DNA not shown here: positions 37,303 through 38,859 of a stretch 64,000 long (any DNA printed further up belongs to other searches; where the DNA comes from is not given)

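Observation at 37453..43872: Redox gene cluster: unknown 418-aa protein, Fe-ADH, tungsten-type AOR, D-2-hydroxyacid dehydrogenase and a LarA-like protein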

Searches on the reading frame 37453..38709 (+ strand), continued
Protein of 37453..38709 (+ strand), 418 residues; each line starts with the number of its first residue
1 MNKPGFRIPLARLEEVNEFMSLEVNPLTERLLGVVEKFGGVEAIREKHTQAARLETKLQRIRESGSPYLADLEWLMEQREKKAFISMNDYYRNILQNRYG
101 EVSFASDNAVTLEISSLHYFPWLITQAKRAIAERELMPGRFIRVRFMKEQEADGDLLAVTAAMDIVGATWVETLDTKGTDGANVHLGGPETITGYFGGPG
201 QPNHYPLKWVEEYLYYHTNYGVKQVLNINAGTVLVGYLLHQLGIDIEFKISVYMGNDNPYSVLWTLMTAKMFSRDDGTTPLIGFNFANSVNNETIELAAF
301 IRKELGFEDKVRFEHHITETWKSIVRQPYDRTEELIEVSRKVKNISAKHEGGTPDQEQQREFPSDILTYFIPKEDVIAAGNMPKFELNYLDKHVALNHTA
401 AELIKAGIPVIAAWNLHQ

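Call 28: fold_search(model_id=the predicted structure, library=pdb)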
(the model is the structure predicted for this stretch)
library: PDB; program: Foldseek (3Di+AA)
matches with E <= 10: 1098; with E <= 0.001: 9
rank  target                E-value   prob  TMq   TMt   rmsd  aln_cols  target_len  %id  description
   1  5uck_A                1.2e-04  1.00  0.35  0.47   9.4       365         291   10  Class II fructose-1,6-bisphosphate aldolase of Helicobacter pylori with cleavage products (released 2018-04-11)
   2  3n9s_B                1.5e-04  1.00  0.35  0.46   9.4       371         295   11  Class II fructose-1,6-bisphosphate aldolase from helicobacter pylori in complex with N-(4-hydroxybutyl)- glycolohydrox (released 2010-11-17)
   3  3c56_B                1.6e-04  1.00  0.34  0.45   9.6       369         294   10  Class II fructose-1,6-bisphosphate aldolase from helicobacter pylori in complex with N-(3-Hydroxypropyl)-glycolohydrox (released 2008-08-26)
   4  5ud2_A                2.3e-04  1.00  0.35  0.46   9.4       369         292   10  Class II fructose-1,6-bisphosphate aldolase H180Q variant of Helicobacter pylori with DHAP (released 2018-04-11)
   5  3c52_A                2.5e-04  1.00  0.35  0.46   9.5       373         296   11  Class II fructose-1,6-bisphosphate aldolase from helicobacter pylori in complex with phosphoglycolohydroxamic acid, a  (released 2008-08-26)
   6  5ucz_B                2.7e-04  1.00  0.35  0.47   9.5       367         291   11  Class II fructose-1,6-bisphosphate aldolase E149A variant of Helicobacter pylori with DHAP (released 2018-04-11)
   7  3n9s_A                5.2e-04  1.00  0.33  0.42  10.0       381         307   10  Class II fructose-1,6-bisphosphate aldolase from helicobacter pylori in complex with N-(4-hydroxybutyl)- glycolohydrox (released 2010-11-17)
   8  5ucp_B                7.2e-04  1.00  0.35  0.46   9.4       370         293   10  Class II fructose-1,6-bisphosphate aldolase E142A variant of Helicobacter pylori with FBP and cleavage products (released 2018-04-11)
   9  3gb6_A                9.5e-04  0.99  0.33  0.41  10.1       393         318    8  Structure of Giardia fructose-1,6-biphosphate aldolase D83A mutant in complex with fructose-1,6-bisphosphate (released 2009-03-31)
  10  5u7s_B                1.5e-03  0.99  0.34  0.42   9.3       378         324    8  Crystal structure of a fructose-bisphosphate aldolase, class II, Calvin cycle subtype from Acinetobacter baumannii (released 2016-12-28)
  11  3gak_A                1.5e-03  0.99  0.33  0.44   9.2       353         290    8  Structure of Giardia fructose-1,6-biphosphate aldolase (released 2009-03-31)
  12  5ud3_A                1.9e-03  0.99  0.35  0.46   9.6       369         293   11  Class II fructose-1,6-bisphosphate aldolase H180Q variant of Helicobacter pylori with FBP (released 2018-04-11)
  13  3vni_C                3.1e-03  0.99  0.36  0.49   7.7       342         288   10  Crystal structures of D-Psicose 3-epimerase from Clostridium cellulolyticum H10 and its complex with ketohexose sugars (released 2012-08-01)
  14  3ohi_B                3.5e-03  0.97  0.32  0.39  10.0       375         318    7  Structure of Giardia fructose-1,6-biphosphate aldolase in complex with 3-hydroxy-2-pyridone (released 2011-01-19)
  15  1b57_A                3.7e-03  0.95  0.33  0.38  10.8       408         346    8  CLASS II FRUCTOSE-1,6-BISPHOSPHATE ALDOLASE IN COMPLEX WITH PHOSPHOGLYCOLOHYDROXAMATE (released 2000-01-07)
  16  3ozm_H                7.8e-03  0.99  0.35  0.38  10.0       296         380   10  Crystal structure of enolase superfamily member from Bordetella bronchiseptica complexed with Mg, m-Xylarate and L-Lyx (released 2011-09-28)
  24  3ozm_D                1.6e-02  0.97  0.34  0.37  10.2       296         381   10  Crystal structure of enolase superfamily member from Bordetella bronchiseptica complexed with Mg, m-Xylarate and L-Lyx (released 2011-09-28)
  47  3op2_A                3.4e-02  0.93  0.34  0.38   9.8       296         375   11  Crystal structure of putative mandelate racemase from Bordetella bronchiseptica RB50 complexed with 2-oxoglutarate/pho (released 2010-09-15)
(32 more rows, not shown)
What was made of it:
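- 37453..38709 (+): G1: a 418-aa protein of an unnamed, extremely conserved family, with an N-terminal helical domain and a (beta/alpha)8 barrel. Proposed to be a metal-dependent lyase acting on a 4-substituted 2-oxobutanoate (the 4-hydroxy-2-oxobutanoate/homoserine node). Foldseek best hit is class II FBP aldolase, E 1e-4, TM 0.35 (call 28).
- On Class II aldolase (F_bP_aldolase) as a home for G1: Top Foldseek hits have E 1e-4 and probability 1.0, but TM is 0.35 and rmsd about 9.4 A (call 28).
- Closest known: Class II. Same: G1's predicted barrel gives its best Foldseek matches to these families (E 1e-4 to 1e-2, probability up to 1.0; call 28).
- All of these are metal-dependent enolising TIM barrels (call 28). 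Foldseek hits include enolase-superfamily acid-sugar dehydratases (3ozm, 3op2; call 28).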

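Call 29: search_protein_representatives(alignment_id=A1)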
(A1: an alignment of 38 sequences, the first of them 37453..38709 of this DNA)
Query: 38 sequences, 421 profile positions. Proteins with E-value up to 0.001 (for the whole library): 601; up to 1e-10: 387; up to 1e-30: 126. The best 150 are listed.
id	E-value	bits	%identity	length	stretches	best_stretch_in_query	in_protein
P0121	5.5e-215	730.5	-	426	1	3-421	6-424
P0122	1.0e-144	499.0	-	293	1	130-421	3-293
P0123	6.8e-134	463.4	-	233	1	189-421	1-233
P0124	2.4e-133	461.5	-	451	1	147-421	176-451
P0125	1.1e-132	459.4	-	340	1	105-366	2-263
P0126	1.1e-130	452.8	-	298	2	232-420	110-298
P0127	5.2e-130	450.5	-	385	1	24-411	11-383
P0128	2.6e-125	435.1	-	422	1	7-421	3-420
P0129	1.1e-120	419.9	-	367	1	88-319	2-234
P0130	3.9e-115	401.5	-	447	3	103-270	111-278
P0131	3.0e-114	398.6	-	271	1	4-261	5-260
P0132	1.4e-111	389.8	-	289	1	66-279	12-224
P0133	1.6e-109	383.1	-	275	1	33-251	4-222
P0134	9.0e-103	360.8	-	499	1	149-389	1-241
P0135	4.0e-97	342.2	-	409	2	90-276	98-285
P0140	7.7e-86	305.0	-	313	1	247-420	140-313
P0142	9.6e-85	301.4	-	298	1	205-375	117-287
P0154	6.7e-64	232.8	-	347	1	47-209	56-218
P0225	1.8e-35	139.1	-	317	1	327-421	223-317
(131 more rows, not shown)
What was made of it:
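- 37453..38709 (+): The family collapses to about 3 full-length representatives at 50% clustering (call 29).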

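Call 35: search_protein_families(library=pfam, proteins=[L078:7089-7949:+, L082:2439-3644:-, L021:6535-7014:+, L027:11003-11776:+, L034:3423-4460:+, L022:9396-11321:+, L085:5460-6620:-, L028:1850-3328:-, L042:6897-7472:-, L063:4516-5421:-], max_evalue=0.001)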
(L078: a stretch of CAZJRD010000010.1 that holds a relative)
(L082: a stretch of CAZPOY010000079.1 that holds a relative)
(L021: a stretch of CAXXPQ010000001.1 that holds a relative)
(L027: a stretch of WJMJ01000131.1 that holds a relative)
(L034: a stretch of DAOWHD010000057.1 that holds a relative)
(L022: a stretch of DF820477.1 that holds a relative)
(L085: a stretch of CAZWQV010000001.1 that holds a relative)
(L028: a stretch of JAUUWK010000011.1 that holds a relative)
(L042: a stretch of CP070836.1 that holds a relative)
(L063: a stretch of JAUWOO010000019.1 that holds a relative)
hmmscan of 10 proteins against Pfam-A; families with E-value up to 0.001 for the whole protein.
L078:7089-7949:+ (286 aa): 1 family
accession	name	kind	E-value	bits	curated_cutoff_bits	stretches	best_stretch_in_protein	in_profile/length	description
PF02548.21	Pantoate_transf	-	2.1e-104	349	28.7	1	7-263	2-258/259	Ketopantoate hydroxymethyltransferase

L082:2439-3644:- (401 aa): 4 families
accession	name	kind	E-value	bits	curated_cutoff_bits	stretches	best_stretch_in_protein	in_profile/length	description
PF00155.27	Aminotran_1_2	-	2.7e-70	237.8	19.7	1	42-389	2-359/361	Aminotransferase class I and II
PF01053.26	Cys_Met_Meta_PP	-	5.4e-06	25.7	27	1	114-215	80-175/381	Cys/Met metabolism PLP-dependent enzyme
PF01212.27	Beta_elim_lyase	-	5.8e-05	23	27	1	121-213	67-168/288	Beta-eliminating lyase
PF00266.25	Aminotran_5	-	0.00018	21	21.5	0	152-213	116-175/371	Aminotransferase class-V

L021:6535-7014:+ (159 aa): 10 families
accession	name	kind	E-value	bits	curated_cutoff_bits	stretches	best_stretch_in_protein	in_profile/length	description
PF01037.27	AsnC_trans_reg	-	8.1e-19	67.7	25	1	67-140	1-72/73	Lrp/AsnC ligand binding domain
PF13412.12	HTH_24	-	9.2e-18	64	21.9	1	1-48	1-48/48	Winged helix-turn-helix DNA-binding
PF13404.12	HTH_AsnC-type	-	1.1e-17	64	27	1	1-42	1-42/42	AsnC-type helix-turn-helix domain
PF22482.2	AsnC_trans_reg_3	-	1.1e-05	25.8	24.4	0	99-143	43-87/95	PF0864 C-terminal dimeric alpha+beta barrel domain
PF12840.13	HTH_20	-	2.1e-05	24.8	27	1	6-48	7-49/51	Helix-turn-helix domain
PF09339.16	HTH_IclR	-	4.7e-05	23.5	22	1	8-48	8-49/52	IclR helix-turn-helix domain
PF01047.28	MarR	-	8e-05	22.9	24.6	1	7-48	7-48/59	MarR family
PF13545.12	HTH_Crp_2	-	0.00052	20.4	27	0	17-59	22-67/70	Crp-like helix-turn-helix domain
PF13936.12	HTH_38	-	0.00054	20.1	27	0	5-40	9-43/44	Helix-turn-helix domain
PF22451.2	NirdL-like_HTH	-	0.00065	19.7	27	1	21-48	20-47/47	Siroheme decarboxylase NirDL-like HTH domain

L027:11003-11776:+ (257 aa): 5 families
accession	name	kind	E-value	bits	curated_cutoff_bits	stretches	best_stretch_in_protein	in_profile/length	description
PF00005.33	ABC_tran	-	2e-23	83.9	25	1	20-177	1-136/137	ABC transporter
PF13304.12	AAA_21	-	4.9e-09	37.1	27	0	167-213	257-303/304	AAA domain, putative AbiEii toxin, Type IV TA system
PF02463.25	SMC_N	-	5.1e-07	29.8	40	1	22-216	17-205/220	RecF/RecN/SMC N terminal domain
PF13476.12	AAA_23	-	2.1e-05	25.7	27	1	11-50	1-39/201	AAA domain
PF13555.12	AAA_29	-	0.00041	20.5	27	1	20-51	12-43/61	P-loop containing region of AAA domain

L034:3423-4460:+ (345 aa): 3 families
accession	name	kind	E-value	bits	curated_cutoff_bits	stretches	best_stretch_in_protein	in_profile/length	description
PF00742.24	Homoserine_dh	-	9.8e-60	201.8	22.9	1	159-337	1-173/173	Homoserine dehydrogenase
PF00208.27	ELFV_dehydrog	-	4.3e-07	30.3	23.4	1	33-142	53-160/241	Glutamate/Leucine/Phenylalanine/Valine dehydrogenase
PF03447.22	NAD_binding_3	-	5.3e-05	24.3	24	1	9-150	1-115/116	Homoserine dehydrogenase, NAD binding domain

L022:9396-11321:+ (641 aa): 3 families
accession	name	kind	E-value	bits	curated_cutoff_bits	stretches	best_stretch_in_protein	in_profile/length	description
PF00571.33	CBS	-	8.4e-20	71.3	24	2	579-624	2-48/57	CBS domain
PF02812.23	ELFV_dehydrog_N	-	1.1e-19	70.9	25.3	1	89-188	23-124/129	Glu/Leu/Phe/Val dehydrogenase, dimerisation domain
PF00208.27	ELFV_dehydrog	-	6.4e-15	55.9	23.4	1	242-424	26-181/241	Glutamate/Leucine/Phenylalanine/Valine dehydrogenase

L085:5460-6620:- (386 aa): 3 families
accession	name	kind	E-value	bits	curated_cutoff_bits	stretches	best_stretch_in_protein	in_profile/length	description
PF01855.24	POR_N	-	3.8e-65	220.3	27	1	15-237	2-229/231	Pyruvate flavodoxin/ferredoxin oxidoreductase, thiamine diP-bdg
PF17147.9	PFOR_II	-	3.6e-29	101.6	27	1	261-361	1-101/102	Pyruvate:ferredoxin oxidoreductase core domain II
PF02780.25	Transketolase_C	-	3.2e-05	24.3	25.9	1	258-347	7-98/124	Transketolase, C-terminal domain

L028:1850-3328:- (492 aa): 3 families
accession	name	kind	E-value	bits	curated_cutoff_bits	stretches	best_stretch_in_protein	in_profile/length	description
PF00701.28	DHDPS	-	7.4e-80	268.2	22.1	1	4-289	2-285/289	Dihydrodipicolinate synthetase family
PF08714.17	Fae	-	6.4e-63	211.9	27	1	331-488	1-158/159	Formaldehyde-activating enzyme (Fae)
PF02225.27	PA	-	0.00027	21.4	23.9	0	60-106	23-57/95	PA domain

L042:6897-7472:- (191 aa): 1 family
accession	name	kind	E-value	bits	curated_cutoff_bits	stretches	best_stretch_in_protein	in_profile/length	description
PF01558.24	POR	-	4.9e-36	124.9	27.4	1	15-185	1-173/173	Pyruvate ferredoxin/flavodoxin oxidoreductase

L063:4516-5421:- (301 aa): 1 family
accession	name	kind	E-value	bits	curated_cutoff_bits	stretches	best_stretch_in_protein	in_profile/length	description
PF02775.26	TPP_enzyme_C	-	2.3e-19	70.1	21.9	1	56-202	18-151/151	Thiamine pyrophosphate enzyme, C-terminal TPP binding domain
